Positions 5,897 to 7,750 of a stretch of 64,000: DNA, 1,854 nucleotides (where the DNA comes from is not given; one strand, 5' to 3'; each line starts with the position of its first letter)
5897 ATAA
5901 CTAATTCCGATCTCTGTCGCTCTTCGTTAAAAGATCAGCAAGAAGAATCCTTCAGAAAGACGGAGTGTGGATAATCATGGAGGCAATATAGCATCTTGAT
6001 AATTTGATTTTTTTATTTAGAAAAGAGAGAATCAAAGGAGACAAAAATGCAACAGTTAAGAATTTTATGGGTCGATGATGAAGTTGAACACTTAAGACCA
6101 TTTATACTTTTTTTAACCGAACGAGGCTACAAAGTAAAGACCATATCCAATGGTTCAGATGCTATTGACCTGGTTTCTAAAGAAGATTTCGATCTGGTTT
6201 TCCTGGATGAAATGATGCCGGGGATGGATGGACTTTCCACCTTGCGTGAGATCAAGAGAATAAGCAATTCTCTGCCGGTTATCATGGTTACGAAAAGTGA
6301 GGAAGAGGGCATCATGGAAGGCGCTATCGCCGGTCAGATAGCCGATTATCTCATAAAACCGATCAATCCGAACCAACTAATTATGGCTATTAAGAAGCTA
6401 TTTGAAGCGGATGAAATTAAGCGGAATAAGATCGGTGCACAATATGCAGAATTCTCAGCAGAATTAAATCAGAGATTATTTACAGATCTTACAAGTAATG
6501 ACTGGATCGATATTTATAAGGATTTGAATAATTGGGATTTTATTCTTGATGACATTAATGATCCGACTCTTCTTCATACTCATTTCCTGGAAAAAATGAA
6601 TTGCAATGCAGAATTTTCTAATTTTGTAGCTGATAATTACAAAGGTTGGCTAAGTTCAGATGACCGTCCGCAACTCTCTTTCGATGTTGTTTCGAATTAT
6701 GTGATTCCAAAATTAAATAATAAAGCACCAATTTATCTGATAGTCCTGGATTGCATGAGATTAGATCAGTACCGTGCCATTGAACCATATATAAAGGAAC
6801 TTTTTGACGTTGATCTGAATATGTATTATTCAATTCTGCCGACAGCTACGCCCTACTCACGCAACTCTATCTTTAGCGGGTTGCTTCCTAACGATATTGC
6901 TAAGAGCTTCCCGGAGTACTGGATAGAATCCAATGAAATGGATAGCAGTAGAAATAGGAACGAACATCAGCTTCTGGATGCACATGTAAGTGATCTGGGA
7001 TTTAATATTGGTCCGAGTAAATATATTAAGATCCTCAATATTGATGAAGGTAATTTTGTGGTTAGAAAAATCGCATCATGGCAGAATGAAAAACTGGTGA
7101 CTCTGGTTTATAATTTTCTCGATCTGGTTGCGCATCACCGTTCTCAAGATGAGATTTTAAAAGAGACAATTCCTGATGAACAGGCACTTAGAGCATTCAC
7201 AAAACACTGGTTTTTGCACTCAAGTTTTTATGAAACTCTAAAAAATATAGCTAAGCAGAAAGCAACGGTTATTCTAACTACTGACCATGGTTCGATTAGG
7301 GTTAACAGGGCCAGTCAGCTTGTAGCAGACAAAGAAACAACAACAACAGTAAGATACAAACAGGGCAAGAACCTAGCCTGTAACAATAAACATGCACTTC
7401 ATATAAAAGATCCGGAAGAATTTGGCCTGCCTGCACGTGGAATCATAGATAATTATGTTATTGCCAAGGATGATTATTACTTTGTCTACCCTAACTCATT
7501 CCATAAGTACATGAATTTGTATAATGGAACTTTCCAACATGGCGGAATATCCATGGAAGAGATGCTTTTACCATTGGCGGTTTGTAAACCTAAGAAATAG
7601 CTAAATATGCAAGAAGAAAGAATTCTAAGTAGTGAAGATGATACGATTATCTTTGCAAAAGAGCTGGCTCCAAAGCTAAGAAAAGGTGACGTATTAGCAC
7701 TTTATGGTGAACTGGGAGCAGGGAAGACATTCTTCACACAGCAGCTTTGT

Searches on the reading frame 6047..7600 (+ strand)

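Call 7: search_protein_families(library=pfam, proteins=[window:6047-7600:+], max_evalue=0.001)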
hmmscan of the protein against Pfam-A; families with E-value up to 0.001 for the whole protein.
window:6047-7600:+ (517 aa): 2 families
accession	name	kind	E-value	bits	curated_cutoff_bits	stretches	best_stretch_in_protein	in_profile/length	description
PF00072.30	Response_reg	-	4.7e-26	91.6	30.2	1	6-115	1-110/111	Response regulator receiver domain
PF08665.17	PglZ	-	7.9e-17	62.2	25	1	230-420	4-176/179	PglZ domain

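Call 8: search_protein_families(library=phrogs, proteins=[window:6047-7600:+], max_evalue=0.001)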
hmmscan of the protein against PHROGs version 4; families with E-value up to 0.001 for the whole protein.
window:6047-7600:+ (517 aa): 5 families
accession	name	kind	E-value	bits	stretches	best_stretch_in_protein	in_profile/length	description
phrog_731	-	unknown function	3.3e-29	102.8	1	4-143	2-142/227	-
phrog_5982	-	unknown function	2.1e-19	69.9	1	3-141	868-1006/1030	-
phrog_20458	-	unknown function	1.1e-15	58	1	3-122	697-820/829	-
phrog_8810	-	unknown function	3e-10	41.1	1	16-128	16-128/245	-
phrog_37855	-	unknown function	2.2e-08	34.5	1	28-127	31-136/278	-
